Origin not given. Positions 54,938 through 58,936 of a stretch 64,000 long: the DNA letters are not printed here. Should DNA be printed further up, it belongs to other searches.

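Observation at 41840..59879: Seven co-oriented genes separated by only 25-217 bp, an operon-like array in a eukaryote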

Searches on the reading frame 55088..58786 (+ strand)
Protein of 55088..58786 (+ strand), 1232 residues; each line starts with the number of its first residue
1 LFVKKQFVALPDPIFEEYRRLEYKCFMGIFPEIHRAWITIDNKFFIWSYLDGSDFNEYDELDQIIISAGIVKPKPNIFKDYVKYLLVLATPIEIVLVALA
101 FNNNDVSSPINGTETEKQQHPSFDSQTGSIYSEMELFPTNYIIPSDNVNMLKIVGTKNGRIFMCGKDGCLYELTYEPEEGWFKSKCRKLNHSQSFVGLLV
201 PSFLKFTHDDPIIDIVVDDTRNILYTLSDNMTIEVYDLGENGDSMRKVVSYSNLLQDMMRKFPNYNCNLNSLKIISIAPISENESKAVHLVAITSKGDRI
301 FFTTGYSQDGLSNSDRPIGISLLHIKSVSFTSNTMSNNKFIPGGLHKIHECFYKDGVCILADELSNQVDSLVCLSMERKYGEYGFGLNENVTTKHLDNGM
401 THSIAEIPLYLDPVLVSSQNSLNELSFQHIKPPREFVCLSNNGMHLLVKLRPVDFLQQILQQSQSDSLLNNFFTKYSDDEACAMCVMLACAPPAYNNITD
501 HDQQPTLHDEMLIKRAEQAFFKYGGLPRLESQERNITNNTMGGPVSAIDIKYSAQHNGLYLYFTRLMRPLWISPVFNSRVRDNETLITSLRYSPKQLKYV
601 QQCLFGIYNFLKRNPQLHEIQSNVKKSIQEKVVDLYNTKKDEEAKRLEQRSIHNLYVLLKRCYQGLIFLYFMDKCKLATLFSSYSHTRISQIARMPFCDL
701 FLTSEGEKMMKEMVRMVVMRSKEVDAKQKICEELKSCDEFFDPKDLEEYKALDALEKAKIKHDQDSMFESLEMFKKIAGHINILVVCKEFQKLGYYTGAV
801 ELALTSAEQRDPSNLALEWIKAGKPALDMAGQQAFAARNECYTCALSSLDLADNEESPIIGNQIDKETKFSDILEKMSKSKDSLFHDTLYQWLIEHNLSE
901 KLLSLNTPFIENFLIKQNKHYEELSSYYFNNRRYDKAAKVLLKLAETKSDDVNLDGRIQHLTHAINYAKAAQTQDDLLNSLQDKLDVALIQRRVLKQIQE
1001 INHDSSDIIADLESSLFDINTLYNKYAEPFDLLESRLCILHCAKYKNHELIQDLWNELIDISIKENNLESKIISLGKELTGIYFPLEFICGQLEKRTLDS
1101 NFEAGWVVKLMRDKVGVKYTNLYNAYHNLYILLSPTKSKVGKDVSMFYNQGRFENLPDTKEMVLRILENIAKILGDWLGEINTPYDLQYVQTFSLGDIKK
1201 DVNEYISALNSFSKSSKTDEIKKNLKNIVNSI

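Call 4: search_protein_families(library=pfam, proteins=[window:55088-58786:+], max_evalue=0.01)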
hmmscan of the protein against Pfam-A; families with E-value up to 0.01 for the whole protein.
window:55088-58786:+ (1232 aa): 3 families
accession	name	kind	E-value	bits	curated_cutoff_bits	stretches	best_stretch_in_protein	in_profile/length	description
PF03177.20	Nucleoporin_C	-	1.3e-135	454.2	25.9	1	553-1210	1-665/672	Non-repetitive/WGA-negative nucleoporin C-terminal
PF08801.17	Nucleoporin_N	-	4.3e-78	263.4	23.7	1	2-445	5-429/430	Nup133 N terminal like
PF23357.1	DUF7088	-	0.0012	19.5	27.8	1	218-289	9-77/105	Domain of unknown function (DUF7088)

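Call 6: find_homologous_proteins(query=window:55088-58786:+, max_evalue=1e-20)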
Query window:55088-58786:+ (1232 aa): 361 proteins with E <= 1e-20 among 7031 candidates; the best 120 are listed.
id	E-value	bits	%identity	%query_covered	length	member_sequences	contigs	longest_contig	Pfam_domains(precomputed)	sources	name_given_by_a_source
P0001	0.0e+0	2815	100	100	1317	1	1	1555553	PF03177.21,PF08801.18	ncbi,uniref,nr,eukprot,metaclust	ncbi:nucleoporin 155 [Naegleria gruberi]|uniref:Nucleoporin 155 n=1 Tax=Naegleria gruberi TaxID=5762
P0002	0.0e+0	1746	64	100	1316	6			PF03177.21,PF08801.18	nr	nr:unnamed protein product [Naegleria fowleri]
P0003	0.0e+0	1627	62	96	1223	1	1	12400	PF03177.21,PF08801.18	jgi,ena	-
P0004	0.0e+0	1478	55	98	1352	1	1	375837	PF03177.21,PF08801.18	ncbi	ncbi:hypothetical protein ABK040_008055 [Willaertia magna]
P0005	2.4e-266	905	42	100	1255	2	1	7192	PF03177.21,PF08801.18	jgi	jgi:nuclear pore complex protein Nup155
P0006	4.5e-250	851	38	100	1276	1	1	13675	PF03177.21,PF08801.18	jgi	jgi:nuclear pore complex protein Nup155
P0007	4.6e-224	765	36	100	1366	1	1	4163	PF03177.21,PF08801.18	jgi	jgi:nuclear pore complex protein Nup155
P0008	4.1e-213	728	35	100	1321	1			PF03177.21,PF08801.18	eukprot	eukprot:gb/GECH01003937.1/.p1 GENE.gb/GECH01003937.1/~~gb/GECH01003937.1/.p1 ORF type:complete len:1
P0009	1.1e-205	704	34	92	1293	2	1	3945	PF03177.21,PF08801.18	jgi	-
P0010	1.9e-190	653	33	100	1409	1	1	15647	PF03177.21,PF08801.18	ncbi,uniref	ncbi:nucleoporin Nup155 [Acrasis kona]|uniref:Nucleoporin Nup155 n=1 Tax=Acrasis kona TaxID=1008807 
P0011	4.0e-185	636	34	88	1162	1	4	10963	PF03177.21,PF08801.18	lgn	-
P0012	6.9e-177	608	32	96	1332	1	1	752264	PF03177.21,PF08801.18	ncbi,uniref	ncbi:uncharacterized protein VTP21DRAFT_2614 [Calcarisporiella thermophila]|uniref:uncharacterized p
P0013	2.4e-173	597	33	100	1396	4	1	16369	PF03177.21,PF08801.18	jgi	-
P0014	2.3e-172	593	35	87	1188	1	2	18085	PF03177.21,PF08801.18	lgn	-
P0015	7.8e-172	592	32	92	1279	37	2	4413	PF03177.21,PF08801.18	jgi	-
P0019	2.1e-166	574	30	98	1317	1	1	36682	PF03177.21,PF08801.18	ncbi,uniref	ncbi:hypothetical protein K7432_002235 [Basidiobolus ranarum]|uniref:Nucleoporin-domain-containing p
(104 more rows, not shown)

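Call 7: find_encoding_contigs(protein=P0001, flank=10000, max_places=3)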
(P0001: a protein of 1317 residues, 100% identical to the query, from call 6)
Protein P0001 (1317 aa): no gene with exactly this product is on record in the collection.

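Call 11: find_encoding_contigs(protein=P0004, flank=10000, max_places=2)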
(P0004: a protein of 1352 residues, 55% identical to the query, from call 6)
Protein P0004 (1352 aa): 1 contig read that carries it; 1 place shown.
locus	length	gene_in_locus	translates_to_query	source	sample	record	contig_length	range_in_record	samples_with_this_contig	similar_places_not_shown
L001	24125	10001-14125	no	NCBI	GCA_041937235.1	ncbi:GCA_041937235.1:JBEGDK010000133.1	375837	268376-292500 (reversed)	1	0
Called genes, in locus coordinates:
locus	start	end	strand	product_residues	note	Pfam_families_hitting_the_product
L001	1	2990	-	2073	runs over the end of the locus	PF13001:ECM29_N, PF24492:HEAT_ECM29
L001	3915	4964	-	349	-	PF00291:PALP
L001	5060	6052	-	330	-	PF01209:Ubie_methyltran, PF05148:Methyltransf_8 (faint), PF05175:MTS (weak), PF13489:Methyltransf_23, PF13847:Methyltransf_31, PF08241:Methyltransf_11, PF08242:Methyltransf_12, PF13649:Methyltransf_25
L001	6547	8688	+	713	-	PF03924:CHASE (weak), PF00615:RGS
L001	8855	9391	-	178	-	-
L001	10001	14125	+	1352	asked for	PF08801:Nucleoporin_N, PF03177:Nucleoporin_C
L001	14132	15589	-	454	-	PF25390:WD40_RLD, PF13540:RCC1_2, PF00415:RCC1, PF13540:RCC1_2, PF00415:RCC1 (weak), PF13540:RCC1_2 (weak), PF13540:RCC1_2, PF00415:RCC1, +3 more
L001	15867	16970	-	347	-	PF00892:EamA (faint), PF03151:TPT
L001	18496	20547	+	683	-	-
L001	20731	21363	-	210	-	-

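Call 12: find_encoding_contigs(protein=P0002, flank=10000, max_places=2)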
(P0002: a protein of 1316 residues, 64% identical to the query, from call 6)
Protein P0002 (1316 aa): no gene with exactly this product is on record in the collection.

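Call 25: find_encoding_contigs(protein=P0003, flank=10000, max_places=3)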
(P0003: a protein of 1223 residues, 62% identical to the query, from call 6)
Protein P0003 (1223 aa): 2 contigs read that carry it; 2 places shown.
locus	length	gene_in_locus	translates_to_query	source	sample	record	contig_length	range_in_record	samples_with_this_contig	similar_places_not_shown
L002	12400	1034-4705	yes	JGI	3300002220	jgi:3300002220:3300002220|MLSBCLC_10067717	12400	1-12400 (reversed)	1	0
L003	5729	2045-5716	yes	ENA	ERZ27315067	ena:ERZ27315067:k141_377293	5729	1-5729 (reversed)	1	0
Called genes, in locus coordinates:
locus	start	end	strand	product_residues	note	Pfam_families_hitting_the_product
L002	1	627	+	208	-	?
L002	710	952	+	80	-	-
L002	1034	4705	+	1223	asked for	PF08801:Nucleoporin_N, PF03177:Nucleoporin_C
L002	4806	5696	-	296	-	PF14622:Ribonucleas_3_3 (weak), PF00636:Ribonuclease_3, PF00035:dsrm, PF22892:DSRM_MRPL44 (weak)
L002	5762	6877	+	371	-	PF08698:Fcf2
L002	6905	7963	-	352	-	PF05172:RRM_Nup35, PF14605:Nup35_RRM_2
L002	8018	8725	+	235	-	PF14382:ECR1_N, PF22625:ECR1_N_2 (faint), PF10447:EXOSC1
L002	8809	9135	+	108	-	PF14551:MCM_N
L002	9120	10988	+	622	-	PF17207:MCM_OB, PF00493:MCM, PF01078:Mg_chelatase (faint), PF17855:MCM_lid, PF21933:MCM5_C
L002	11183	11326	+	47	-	-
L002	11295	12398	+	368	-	?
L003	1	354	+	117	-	?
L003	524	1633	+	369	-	-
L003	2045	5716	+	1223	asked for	PF08801:Nucleoporin_N, PF03177:Nucleoporin_C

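Call 26: list_cluster_members(proteins=[P0002])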
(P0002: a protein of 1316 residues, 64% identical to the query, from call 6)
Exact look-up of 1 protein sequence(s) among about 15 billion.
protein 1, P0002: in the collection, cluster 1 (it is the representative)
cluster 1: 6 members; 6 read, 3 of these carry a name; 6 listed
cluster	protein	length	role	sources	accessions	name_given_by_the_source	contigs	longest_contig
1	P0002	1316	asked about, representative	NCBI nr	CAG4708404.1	unnamed protein product [Naegleria fowleri]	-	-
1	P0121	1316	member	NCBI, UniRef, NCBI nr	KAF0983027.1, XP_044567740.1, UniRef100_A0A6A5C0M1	hypothetical protein FDP41_011005 [Naegleria fowleri] | Nucleoporin Nup133/Nup155-like N-terminal domain-containing protein n=1 Tax=Naegleria ... | uncharacterized protein FDP41_011005 [Naegleria fowleri]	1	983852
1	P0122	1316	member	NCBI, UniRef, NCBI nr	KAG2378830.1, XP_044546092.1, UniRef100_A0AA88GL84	hypothetical protein C9374_007978 [Naegleria lovaniensis] | Uncharacterized protein n=1 Tax=Naegleria lovaniensis TaxID=51637 RepID=A0AA88GL84_NAELO | uncharacterized protein C9374_007978 [Naegleria lovaniensis]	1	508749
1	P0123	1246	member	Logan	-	-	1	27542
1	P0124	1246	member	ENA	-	-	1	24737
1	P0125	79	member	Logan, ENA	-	-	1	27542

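Call 27: find_encoding_contigs(protein=P0121, flank=10000, max_places=2)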
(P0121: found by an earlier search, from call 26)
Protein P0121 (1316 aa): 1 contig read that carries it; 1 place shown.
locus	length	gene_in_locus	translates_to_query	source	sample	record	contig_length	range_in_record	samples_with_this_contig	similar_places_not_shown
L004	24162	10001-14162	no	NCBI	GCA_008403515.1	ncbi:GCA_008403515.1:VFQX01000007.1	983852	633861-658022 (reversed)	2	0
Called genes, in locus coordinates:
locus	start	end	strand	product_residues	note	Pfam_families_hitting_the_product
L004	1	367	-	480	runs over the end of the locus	PF25390:WD40_RLD, PF13540:RCC1_2 (weak)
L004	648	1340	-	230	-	-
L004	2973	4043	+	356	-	-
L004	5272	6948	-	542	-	-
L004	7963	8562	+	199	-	PF21672:COMM_HN (weak), PF07258:COMM_domain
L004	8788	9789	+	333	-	-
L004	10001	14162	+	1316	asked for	PF08801:Nucleoporin_N, PF03177:Nucleoporin_C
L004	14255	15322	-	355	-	PF00636:Ribonuclease_3, PF14622:Ribonucleas_3_3, PF00035:dsrm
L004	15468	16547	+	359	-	PF08698:Fcf2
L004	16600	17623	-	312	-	PF05172:RRM_Nup35, PF14605:Nup35_RRM_2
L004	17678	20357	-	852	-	PF25390:WD40_RLD, PF00415:RCC1, PF25390:WD40_RLD, PF13540:RCC1_2, PF00415:RCC1, PF13540:RCC1_2, PF13415:Beta-prop_FBX42, PF24681:Kelch_KLHDC2_KLHL20_DRC7, +4 more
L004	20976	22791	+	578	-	PF00282:Pyridoxal_deC (weak)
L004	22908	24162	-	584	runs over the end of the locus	PF00168:C2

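Call 28: find_encoding_contigs(protein=P0122, flank=10000, max_places=2)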
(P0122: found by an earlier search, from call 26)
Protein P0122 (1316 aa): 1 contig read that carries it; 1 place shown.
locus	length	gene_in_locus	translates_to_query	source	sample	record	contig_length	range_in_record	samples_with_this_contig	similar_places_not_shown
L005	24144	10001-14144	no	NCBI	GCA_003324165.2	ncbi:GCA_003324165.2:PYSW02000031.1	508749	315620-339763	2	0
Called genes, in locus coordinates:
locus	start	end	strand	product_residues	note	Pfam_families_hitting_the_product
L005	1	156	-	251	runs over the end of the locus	-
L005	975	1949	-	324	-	-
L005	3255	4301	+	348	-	-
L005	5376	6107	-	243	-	-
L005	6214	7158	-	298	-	-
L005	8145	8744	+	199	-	PF21672:COMM_HN (weak), PF07258:COMM_domain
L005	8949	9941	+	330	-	PF08690:GET2 (weak)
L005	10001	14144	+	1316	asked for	PF08801:Nucleoporin_N, PF03177:Nucleoporin_C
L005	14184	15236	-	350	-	PF14622:Ribonucleas_3_3, PF00636:Ribonuclease_3, PF22892:DSRM_MRPL44 (faint), PF00035:dsrm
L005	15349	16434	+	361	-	PF08698:Fcf2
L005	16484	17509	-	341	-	PF05172:RRM_Nup35, PF14605:Nup35_RRM_2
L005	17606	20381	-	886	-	PF25390:WD40_RLD, PF00415:RCC1, PF13540:RCC1_2, PF25390:WD40_RLD, PF00415:RCC1, PF13540:RCC1_2, PF00415:RCC1, PF13415:Beta-prop_FBX42, +3 more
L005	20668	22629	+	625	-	PF00282:Pyridoxal_deC (weak)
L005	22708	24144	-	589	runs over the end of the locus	PF00168:C2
